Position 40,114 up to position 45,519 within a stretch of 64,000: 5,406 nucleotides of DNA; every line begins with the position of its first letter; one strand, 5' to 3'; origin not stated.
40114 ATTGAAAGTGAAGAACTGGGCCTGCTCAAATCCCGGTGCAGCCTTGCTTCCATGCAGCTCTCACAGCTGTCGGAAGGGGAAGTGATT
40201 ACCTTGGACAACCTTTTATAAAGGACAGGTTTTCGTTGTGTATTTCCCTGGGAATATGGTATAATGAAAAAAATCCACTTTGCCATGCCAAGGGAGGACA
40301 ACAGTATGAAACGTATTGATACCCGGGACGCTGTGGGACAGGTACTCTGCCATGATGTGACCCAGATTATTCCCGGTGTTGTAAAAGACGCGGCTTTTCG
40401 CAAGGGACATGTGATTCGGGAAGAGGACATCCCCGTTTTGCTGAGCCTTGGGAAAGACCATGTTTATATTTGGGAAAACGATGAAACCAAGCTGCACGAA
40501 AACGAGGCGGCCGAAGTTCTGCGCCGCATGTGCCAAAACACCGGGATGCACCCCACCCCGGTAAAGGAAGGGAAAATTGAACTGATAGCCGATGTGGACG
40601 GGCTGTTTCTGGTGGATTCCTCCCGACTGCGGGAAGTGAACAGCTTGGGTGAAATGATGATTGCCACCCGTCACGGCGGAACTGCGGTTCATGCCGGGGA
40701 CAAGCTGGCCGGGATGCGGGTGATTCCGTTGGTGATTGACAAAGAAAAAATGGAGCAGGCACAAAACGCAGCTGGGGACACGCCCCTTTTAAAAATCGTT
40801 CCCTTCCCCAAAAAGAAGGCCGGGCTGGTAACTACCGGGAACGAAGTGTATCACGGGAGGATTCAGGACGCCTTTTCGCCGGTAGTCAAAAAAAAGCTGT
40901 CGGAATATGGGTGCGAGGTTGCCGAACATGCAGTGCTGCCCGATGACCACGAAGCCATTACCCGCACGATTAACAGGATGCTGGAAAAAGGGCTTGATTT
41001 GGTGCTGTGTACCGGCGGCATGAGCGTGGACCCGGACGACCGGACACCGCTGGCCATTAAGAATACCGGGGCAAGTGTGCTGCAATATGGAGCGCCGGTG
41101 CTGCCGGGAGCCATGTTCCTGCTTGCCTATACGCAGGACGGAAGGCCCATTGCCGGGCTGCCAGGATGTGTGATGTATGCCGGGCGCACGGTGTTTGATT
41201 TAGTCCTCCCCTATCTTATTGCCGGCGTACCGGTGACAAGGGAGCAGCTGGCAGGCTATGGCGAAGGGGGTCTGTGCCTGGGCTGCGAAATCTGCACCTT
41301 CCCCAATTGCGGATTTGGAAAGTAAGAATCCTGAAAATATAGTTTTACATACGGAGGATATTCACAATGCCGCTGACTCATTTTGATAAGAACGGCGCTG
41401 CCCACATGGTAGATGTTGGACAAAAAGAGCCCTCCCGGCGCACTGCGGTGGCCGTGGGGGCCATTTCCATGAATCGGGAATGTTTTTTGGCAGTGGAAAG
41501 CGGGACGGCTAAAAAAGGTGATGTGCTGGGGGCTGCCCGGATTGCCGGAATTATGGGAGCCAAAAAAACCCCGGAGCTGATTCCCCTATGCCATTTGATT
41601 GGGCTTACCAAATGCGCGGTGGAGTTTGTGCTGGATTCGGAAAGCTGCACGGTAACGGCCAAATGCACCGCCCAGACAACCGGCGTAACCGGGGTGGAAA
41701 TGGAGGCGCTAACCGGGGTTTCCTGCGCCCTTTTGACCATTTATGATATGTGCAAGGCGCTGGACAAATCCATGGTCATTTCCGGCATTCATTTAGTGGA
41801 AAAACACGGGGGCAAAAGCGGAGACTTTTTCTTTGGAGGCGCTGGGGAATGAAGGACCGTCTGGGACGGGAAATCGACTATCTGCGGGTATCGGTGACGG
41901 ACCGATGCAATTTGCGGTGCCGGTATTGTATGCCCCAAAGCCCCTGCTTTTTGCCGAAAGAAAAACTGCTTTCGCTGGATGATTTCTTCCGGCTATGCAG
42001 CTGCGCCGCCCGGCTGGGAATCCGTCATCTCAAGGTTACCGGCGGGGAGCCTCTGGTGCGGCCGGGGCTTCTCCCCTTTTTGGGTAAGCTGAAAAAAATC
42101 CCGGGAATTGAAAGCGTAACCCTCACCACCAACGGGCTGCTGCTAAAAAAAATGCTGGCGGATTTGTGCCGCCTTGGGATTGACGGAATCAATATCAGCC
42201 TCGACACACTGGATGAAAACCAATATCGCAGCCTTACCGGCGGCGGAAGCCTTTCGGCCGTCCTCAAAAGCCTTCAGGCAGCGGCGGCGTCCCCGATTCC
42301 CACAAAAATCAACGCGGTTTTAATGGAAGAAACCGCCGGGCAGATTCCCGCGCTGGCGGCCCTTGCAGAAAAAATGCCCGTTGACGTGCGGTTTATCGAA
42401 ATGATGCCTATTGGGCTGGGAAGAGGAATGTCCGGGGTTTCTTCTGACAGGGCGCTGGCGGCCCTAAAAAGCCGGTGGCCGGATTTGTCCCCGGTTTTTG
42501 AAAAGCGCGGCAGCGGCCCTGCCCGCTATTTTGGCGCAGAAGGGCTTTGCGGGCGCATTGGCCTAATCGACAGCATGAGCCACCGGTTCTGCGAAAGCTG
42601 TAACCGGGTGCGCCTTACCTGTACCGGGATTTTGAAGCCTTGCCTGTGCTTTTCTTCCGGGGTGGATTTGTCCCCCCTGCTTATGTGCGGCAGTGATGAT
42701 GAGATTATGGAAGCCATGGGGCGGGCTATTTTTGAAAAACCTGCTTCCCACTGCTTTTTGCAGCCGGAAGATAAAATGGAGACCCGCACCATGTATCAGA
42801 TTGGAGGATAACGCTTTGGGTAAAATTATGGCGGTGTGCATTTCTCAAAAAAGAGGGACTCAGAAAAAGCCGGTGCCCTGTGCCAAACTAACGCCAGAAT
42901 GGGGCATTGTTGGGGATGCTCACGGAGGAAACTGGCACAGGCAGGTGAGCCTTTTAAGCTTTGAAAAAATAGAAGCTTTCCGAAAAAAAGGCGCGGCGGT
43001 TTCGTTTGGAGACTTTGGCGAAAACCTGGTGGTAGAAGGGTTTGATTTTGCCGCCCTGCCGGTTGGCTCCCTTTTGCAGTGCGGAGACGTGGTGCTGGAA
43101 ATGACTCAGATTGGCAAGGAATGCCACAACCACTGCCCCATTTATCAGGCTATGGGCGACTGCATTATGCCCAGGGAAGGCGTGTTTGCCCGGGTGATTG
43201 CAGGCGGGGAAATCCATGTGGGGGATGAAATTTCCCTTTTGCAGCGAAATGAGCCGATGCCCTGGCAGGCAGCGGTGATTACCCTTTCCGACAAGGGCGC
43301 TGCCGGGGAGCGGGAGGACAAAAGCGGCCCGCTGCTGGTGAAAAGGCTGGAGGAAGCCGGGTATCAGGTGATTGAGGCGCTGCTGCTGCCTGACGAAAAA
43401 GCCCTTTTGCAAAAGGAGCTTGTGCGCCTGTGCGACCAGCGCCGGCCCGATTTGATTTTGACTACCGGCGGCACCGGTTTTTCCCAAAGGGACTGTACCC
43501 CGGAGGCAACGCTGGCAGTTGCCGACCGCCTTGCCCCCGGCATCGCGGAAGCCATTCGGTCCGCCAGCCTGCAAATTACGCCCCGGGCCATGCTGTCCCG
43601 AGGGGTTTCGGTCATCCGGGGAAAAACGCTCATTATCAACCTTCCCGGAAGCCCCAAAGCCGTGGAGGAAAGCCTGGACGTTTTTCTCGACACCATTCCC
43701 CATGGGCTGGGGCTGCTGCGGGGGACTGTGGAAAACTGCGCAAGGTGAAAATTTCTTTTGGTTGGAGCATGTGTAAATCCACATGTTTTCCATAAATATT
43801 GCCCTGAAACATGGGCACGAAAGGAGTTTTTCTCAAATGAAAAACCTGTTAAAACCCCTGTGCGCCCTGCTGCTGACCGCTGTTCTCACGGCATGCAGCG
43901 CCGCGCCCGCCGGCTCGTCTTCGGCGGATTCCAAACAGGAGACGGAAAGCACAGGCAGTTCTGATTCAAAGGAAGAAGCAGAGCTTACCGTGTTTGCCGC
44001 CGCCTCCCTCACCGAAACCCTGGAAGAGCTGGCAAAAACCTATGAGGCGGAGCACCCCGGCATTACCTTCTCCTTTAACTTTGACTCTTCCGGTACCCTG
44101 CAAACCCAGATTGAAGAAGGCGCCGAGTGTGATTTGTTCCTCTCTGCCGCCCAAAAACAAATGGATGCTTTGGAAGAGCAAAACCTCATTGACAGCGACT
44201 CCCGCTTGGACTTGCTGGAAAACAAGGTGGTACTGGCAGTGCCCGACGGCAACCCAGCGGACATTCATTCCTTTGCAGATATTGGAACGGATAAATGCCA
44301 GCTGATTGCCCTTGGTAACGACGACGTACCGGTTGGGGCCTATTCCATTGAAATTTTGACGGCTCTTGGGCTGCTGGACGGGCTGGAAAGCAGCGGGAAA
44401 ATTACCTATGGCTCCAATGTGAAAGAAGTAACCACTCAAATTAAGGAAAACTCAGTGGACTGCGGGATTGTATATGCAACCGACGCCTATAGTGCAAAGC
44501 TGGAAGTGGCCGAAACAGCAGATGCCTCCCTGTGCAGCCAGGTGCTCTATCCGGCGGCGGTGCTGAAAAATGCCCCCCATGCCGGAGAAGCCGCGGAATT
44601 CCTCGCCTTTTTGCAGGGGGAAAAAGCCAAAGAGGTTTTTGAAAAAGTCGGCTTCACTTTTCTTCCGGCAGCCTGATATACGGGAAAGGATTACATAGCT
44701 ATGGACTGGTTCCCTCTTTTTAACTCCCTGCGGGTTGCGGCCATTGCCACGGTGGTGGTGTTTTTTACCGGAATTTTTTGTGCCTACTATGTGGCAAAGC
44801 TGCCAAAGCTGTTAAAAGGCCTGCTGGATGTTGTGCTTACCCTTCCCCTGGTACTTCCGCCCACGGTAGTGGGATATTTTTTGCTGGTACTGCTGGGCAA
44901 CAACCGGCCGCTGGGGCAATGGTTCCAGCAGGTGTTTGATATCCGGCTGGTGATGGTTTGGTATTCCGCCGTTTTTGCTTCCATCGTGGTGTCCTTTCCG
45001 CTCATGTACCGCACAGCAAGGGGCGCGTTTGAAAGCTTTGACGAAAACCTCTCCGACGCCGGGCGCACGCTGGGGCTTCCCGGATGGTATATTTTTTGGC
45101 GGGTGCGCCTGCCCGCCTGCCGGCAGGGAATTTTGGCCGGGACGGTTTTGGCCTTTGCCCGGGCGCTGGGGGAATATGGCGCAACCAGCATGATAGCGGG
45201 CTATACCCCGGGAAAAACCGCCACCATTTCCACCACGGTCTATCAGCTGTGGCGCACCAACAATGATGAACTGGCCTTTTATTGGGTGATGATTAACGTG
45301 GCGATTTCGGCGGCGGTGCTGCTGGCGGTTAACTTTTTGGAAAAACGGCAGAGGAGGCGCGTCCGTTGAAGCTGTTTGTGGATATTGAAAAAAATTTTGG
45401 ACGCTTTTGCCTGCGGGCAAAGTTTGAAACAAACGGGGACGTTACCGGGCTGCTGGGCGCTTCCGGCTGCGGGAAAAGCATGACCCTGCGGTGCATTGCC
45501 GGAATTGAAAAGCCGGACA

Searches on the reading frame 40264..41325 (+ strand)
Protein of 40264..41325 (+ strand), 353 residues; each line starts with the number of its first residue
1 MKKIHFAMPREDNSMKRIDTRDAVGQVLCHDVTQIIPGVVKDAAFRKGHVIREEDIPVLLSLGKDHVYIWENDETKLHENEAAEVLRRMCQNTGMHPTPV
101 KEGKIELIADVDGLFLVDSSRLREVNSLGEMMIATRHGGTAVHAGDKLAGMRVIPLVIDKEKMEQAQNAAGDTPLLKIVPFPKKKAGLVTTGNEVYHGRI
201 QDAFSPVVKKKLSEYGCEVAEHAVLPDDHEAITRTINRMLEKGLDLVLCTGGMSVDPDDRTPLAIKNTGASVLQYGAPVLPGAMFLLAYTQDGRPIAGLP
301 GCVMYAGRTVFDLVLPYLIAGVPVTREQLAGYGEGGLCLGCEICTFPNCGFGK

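Call 83: search_protein_families(library=pfam, proteins=[window:40264-41325:+], max_evalue=1e-8)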
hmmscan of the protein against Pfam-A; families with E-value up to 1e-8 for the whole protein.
window:40264-41325:+ (353 aa): 1 family
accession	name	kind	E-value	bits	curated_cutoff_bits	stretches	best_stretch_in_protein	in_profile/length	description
PF00994.29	MoCF_biosynth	-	7.9e-27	94.2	26.6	1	188-318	2-142/144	Probable molybdopterin binding domain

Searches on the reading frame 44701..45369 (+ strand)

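Call 60: search_protein_families(library=pfam, proteins=[window:44701-45369:+], max_evalue=0.00001)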
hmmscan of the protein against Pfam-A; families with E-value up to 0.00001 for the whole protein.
window:44701-45369:+ (222 aa): 1 family
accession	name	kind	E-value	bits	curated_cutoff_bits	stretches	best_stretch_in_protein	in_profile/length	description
PF00528.27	BPD_transp_1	-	7.2e-21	75.2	26.4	1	23-221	4-182/184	Binding-protein-dependent transport system inner membrane component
